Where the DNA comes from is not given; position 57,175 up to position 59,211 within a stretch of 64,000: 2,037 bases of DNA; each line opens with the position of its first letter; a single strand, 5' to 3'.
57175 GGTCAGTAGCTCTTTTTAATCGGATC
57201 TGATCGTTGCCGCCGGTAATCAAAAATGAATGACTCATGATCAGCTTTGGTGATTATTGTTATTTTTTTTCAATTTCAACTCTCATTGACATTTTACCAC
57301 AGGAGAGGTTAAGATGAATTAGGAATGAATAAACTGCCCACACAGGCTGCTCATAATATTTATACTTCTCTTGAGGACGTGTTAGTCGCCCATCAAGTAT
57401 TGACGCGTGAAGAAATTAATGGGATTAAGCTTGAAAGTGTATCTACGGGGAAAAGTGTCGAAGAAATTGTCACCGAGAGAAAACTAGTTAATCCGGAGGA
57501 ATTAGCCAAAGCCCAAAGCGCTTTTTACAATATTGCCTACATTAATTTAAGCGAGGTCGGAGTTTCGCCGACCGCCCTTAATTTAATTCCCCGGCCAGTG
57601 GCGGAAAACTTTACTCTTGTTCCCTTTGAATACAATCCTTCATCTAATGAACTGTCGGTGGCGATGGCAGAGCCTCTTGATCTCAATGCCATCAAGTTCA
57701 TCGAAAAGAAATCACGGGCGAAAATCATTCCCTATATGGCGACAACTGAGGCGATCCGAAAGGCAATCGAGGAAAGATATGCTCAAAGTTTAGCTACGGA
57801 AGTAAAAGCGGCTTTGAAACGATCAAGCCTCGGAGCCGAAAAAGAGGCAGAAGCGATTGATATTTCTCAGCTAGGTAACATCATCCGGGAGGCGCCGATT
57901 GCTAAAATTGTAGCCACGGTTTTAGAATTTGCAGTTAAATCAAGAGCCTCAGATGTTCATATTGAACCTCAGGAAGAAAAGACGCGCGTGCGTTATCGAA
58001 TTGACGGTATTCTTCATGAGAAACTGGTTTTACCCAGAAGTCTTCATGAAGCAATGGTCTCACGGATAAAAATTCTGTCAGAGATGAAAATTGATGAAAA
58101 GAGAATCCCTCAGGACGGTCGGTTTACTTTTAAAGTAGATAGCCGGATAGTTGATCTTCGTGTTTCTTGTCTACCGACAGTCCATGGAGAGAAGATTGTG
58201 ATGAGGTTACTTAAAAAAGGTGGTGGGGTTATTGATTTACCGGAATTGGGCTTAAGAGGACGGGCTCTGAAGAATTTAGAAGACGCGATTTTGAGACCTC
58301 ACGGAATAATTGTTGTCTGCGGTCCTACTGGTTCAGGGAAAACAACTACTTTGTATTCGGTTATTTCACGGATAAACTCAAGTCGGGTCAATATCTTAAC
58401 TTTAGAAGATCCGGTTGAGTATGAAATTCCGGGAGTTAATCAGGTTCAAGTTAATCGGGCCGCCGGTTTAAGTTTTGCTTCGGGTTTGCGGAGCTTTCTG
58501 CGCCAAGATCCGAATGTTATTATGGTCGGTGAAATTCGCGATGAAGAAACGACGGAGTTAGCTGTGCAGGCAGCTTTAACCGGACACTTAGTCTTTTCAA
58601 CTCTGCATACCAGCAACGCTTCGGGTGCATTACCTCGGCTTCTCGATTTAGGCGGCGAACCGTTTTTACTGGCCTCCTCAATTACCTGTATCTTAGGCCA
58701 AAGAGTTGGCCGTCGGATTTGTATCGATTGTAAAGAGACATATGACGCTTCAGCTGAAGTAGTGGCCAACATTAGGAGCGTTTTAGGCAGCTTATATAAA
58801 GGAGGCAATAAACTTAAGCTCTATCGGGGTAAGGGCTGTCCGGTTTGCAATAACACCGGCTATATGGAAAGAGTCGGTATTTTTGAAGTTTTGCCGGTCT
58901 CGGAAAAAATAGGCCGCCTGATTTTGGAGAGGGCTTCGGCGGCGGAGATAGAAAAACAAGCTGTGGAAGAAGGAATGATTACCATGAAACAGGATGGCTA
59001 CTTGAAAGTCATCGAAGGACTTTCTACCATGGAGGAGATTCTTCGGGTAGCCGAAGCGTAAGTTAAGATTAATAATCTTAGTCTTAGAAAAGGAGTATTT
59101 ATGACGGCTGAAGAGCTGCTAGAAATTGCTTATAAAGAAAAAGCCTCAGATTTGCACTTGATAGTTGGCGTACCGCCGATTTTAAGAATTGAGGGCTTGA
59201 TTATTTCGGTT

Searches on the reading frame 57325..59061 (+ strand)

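Call 9: search_protein_families(library=pfam, proteins=[window:57325-59061:+], max_evalue=0.01)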
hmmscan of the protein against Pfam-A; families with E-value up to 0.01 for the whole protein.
window:57325-59061:+ (578 aa): 10 families
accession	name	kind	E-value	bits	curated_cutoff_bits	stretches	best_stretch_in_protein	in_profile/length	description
PF00437.27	T2SSE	-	3.3e-125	418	24.9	1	189-574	5-370/370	Type II/IV secretion system protein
PF05157.20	MshEN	-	1.1e-12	48.1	23.1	1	68-156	1-88/90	MshEN domain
PF25199.1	nSTAND_NTPase5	-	0.0005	20.4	34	1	323-363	38-79/145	Novel STAND NTPase 5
PF13401.12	AAA_22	-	0.00056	20.7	27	1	326-355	5-34/130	AAA domain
PF10415.14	FumaraseC_C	-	0.00082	20.2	32.5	0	37-63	20-46/54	Fumarase C C-terminus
PF01637.24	ATPase_2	-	0.002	18.4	33.2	1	311-355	4-49/225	ATPase domain predominantly from Archaea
PF13191.12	AAA_16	-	0.0029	18.6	32.6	0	313-368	7-64/167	AAA ATPase domain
PF04851.21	ResIII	-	0.0035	17.7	22.5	0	313-359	10-58/164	Type III restriction enzyme, res subunit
PF20720.3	nSTAND3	-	0.0045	17.1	27.2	0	322-365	13-56/155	Novel STAND NTPase 3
PF13173.12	AAA_14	-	0.0057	17.1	27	0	327-369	3-46/129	AAA domain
